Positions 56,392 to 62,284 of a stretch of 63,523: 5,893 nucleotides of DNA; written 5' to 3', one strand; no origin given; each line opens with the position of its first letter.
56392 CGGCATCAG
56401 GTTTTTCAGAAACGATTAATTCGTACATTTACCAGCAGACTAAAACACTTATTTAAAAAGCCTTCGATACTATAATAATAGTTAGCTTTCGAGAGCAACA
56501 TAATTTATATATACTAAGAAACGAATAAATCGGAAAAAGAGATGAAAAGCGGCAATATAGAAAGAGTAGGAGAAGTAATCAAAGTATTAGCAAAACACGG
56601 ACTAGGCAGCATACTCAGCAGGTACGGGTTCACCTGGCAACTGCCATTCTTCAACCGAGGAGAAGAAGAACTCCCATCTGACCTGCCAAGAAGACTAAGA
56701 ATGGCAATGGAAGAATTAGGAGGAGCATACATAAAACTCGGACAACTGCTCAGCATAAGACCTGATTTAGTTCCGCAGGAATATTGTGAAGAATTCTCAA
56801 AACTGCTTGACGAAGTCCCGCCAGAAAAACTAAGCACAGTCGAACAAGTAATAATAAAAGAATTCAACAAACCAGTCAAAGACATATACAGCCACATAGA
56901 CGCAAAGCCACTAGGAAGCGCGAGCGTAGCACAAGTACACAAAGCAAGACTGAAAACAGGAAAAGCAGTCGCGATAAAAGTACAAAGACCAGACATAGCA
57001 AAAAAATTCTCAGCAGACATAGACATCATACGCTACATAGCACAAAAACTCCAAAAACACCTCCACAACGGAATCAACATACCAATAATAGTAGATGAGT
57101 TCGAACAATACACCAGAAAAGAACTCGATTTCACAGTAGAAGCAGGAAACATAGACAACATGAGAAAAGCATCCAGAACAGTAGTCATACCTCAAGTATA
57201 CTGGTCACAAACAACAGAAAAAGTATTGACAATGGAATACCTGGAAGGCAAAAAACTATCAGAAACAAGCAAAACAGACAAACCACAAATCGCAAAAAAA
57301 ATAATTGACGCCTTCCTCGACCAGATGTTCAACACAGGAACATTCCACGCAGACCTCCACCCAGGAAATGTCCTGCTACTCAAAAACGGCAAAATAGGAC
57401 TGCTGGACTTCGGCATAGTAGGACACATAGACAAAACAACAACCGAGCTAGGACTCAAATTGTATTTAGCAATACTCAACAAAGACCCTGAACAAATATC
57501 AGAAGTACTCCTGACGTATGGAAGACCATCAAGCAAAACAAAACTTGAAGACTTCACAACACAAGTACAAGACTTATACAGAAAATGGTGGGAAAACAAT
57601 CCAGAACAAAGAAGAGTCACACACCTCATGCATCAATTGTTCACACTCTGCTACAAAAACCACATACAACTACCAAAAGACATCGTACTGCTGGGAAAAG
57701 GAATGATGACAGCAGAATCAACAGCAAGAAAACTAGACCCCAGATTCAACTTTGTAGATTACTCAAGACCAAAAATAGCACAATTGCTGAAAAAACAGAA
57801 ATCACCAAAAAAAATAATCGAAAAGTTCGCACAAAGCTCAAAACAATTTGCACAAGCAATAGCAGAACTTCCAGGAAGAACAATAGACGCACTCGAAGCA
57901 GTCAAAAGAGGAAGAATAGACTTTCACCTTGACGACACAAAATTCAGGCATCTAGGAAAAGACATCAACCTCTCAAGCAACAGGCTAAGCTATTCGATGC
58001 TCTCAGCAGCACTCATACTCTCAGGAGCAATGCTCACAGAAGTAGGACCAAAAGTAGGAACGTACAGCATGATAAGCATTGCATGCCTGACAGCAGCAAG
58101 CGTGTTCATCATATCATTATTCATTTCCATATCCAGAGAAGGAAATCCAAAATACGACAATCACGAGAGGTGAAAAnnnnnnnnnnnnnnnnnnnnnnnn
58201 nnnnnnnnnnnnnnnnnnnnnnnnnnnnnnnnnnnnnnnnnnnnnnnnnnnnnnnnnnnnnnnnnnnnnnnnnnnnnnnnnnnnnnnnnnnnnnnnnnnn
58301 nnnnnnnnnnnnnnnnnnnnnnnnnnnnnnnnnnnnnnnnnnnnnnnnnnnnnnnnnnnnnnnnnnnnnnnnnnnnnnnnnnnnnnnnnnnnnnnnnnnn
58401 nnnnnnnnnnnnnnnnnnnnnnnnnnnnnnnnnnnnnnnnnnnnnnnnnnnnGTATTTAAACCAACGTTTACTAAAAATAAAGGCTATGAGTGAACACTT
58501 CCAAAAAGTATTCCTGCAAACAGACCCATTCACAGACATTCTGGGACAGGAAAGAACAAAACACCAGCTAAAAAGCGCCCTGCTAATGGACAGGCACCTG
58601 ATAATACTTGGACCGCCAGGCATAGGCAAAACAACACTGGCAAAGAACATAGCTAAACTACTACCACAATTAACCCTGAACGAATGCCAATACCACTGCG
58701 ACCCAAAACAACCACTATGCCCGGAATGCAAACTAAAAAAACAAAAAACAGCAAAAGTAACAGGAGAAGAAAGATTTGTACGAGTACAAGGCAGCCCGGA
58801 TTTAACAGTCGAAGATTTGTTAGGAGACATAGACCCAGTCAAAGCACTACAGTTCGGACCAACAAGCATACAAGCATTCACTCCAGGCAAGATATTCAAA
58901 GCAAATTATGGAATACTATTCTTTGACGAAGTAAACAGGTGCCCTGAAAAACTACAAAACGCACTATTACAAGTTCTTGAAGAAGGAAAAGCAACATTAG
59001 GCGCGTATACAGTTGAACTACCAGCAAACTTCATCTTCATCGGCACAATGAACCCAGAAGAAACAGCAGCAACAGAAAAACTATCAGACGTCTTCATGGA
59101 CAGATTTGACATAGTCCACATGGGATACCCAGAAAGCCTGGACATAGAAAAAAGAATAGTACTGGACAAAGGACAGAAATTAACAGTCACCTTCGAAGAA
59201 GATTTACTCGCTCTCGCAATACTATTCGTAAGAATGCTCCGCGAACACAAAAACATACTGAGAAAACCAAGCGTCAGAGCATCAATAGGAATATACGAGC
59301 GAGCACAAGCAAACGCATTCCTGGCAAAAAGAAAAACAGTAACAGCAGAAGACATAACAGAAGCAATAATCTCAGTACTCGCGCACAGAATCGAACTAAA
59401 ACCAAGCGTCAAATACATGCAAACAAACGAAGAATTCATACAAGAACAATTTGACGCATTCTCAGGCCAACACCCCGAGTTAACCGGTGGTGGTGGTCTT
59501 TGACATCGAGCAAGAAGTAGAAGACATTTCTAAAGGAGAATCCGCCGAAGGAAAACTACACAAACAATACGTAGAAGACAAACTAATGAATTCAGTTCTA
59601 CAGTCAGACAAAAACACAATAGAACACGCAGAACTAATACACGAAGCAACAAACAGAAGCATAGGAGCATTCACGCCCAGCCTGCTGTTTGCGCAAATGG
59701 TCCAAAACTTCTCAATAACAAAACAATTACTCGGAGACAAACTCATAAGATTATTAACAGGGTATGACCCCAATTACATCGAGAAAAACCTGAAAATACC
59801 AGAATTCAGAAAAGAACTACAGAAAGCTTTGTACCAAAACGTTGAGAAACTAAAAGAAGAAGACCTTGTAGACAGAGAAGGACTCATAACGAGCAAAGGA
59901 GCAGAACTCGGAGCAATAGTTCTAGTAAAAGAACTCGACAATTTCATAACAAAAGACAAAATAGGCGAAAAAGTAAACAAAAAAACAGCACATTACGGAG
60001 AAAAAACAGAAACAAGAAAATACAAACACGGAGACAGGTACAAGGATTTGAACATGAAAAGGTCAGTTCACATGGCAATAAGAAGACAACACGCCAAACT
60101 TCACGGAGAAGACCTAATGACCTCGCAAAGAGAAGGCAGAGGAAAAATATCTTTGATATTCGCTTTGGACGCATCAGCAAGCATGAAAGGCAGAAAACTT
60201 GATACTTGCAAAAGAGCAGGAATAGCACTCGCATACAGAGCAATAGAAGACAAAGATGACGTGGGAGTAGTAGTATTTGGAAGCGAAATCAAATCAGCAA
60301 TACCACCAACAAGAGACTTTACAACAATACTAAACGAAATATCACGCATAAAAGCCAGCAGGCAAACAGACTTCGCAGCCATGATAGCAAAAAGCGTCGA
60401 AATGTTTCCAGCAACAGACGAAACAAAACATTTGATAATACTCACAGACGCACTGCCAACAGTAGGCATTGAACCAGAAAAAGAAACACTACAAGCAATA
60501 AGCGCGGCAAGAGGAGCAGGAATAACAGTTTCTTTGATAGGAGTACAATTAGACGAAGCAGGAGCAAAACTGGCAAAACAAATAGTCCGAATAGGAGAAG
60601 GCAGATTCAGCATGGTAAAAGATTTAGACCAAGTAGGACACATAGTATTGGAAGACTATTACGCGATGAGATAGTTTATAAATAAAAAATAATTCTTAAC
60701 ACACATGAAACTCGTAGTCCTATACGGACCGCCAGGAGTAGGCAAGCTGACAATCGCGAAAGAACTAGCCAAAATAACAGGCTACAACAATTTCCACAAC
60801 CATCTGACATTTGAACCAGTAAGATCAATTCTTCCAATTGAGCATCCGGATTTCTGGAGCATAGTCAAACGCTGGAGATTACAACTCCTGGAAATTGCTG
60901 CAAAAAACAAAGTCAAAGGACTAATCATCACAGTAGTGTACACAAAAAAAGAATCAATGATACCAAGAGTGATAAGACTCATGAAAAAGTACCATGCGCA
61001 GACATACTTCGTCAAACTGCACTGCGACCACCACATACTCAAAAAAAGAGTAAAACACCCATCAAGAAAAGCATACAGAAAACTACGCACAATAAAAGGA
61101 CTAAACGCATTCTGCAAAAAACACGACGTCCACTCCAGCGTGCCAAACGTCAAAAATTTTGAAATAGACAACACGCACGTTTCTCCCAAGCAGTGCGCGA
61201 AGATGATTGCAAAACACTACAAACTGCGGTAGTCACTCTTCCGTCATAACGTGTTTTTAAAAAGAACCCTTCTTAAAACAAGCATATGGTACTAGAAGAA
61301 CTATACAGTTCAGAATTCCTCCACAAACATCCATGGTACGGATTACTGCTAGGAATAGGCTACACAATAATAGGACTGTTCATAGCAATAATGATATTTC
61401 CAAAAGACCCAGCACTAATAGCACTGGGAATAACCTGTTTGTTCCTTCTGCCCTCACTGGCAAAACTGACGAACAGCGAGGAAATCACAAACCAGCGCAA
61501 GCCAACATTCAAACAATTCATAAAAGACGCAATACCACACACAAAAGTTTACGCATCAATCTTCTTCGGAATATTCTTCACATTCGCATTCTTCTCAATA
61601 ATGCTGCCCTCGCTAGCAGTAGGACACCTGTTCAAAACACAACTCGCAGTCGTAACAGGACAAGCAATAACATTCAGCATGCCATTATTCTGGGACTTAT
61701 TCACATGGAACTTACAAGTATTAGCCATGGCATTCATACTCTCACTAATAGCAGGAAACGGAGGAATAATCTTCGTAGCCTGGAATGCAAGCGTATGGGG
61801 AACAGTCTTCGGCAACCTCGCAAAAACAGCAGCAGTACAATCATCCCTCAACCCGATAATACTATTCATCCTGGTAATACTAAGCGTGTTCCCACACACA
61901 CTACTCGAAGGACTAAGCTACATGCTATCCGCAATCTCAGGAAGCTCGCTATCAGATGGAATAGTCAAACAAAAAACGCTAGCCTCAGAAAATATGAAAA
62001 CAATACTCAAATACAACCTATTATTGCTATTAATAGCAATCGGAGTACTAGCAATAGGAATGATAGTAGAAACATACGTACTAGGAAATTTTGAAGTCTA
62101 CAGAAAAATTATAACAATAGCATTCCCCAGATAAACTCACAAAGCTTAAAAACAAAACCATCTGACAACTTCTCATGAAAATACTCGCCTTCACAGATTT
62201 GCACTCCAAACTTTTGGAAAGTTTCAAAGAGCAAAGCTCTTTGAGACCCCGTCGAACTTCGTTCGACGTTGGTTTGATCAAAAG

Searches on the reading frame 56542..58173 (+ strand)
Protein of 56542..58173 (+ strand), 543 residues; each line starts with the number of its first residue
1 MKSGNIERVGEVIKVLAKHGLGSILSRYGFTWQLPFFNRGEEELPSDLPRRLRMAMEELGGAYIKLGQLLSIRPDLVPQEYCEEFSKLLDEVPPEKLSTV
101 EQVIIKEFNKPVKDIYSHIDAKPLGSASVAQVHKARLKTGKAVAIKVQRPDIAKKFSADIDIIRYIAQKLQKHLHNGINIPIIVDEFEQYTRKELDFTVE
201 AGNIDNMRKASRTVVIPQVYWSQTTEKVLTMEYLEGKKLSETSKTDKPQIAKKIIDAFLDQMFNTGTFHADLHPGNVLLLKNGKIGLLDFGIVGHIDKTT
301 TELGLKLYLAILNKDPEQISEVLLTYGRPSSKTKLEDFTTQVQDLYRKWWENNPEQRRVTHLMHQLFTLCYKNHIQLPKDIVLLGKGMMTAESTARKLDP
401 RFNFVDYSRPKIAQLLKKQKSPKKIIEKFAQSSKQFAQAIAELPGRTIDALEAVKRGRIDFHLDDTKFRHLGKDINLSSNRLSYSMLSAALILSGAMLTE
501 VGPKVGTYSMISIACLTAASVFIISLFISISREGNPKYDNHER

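Call 39: search_protein_families(library=pfam, proteins=[window:56542-58173:+], max_evalue=0.001)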
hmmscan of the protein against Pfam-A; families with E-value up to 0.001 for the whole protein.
window:56542-58173:+ (543 aa): 5 families
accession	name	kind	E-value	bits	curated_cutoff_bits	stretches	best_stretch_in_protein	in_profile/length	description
PF03109.22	ABC1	-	5.4e-71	239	22.9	1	87-322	1-243/244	ABC1 atypical kinase-like domain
PF00069.31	Pkinase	-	1e-09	38.6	31.7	1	192-308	69-163/263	Protein kinase domain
PF01636.29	APH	-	8e-07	29.5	23.2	1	246-295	144-199/239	Phosphotransferase enzyme family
PF01163.29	RIO1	-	3.3e-06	27.3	22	1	195-291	50-149/187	RIO domain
PF07714.23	PK_Tyr_Ser-Thr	-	0.00089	19.1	23.1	0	179-301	28-158/258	Protein tyrosine and serine/threonine kinase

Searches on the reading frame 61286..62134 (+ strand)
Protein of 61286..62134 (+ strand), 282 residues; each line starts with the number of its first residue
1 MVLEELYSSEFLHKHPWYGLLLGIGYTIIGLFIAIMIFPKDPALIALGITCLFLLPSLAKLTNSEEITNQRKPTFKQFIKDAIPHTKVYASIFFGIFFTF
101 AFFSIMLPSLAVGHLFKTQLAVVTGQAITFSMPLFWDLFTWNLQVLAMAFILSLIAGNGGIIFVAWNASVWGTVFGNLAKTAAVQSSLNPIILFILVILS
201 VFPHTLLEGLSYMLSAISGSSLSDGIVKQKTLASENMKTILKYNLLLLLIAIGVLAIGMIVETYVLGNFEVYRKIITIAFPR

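Call 39: search_protein_families(library=pfam, proteins=[window:61286-62134:+], max_evalue=0.001)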
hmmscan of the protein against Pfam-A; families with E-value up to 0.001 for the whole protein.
window:61286-62134:+ (282 aa): 1 family
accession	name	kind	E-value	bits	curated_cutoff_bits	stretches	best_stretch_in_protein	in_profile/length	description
PF01944.22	SpoIIM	-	4.2e-10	40.3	26.9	1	91-265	2-161/163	Stage II sporulation protein M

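Call 46: find_encoding_contigs(protein=window:61286-62134:+, flank=3000, max_places=10)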
Protein window:61286-62134:+ (282 aa): 1 contig read that carries it; 1 place shown.
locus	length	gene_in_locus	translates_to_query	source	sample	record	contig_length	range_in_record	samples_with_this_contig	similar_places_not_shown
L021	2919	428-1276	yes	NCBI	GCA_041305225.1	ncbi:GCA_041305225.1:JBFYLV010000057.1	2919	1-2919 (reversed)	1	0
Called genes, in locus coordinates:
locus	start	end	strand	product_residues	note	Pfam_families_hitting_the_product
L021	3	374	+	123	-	?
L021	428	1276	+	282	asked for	PF01944:SpoIIM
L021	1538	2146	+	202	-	PF00149:Metallophos, PF12850:Metallophos_2, PF14582:Metallophos_3 (faint)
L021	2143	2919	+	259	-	?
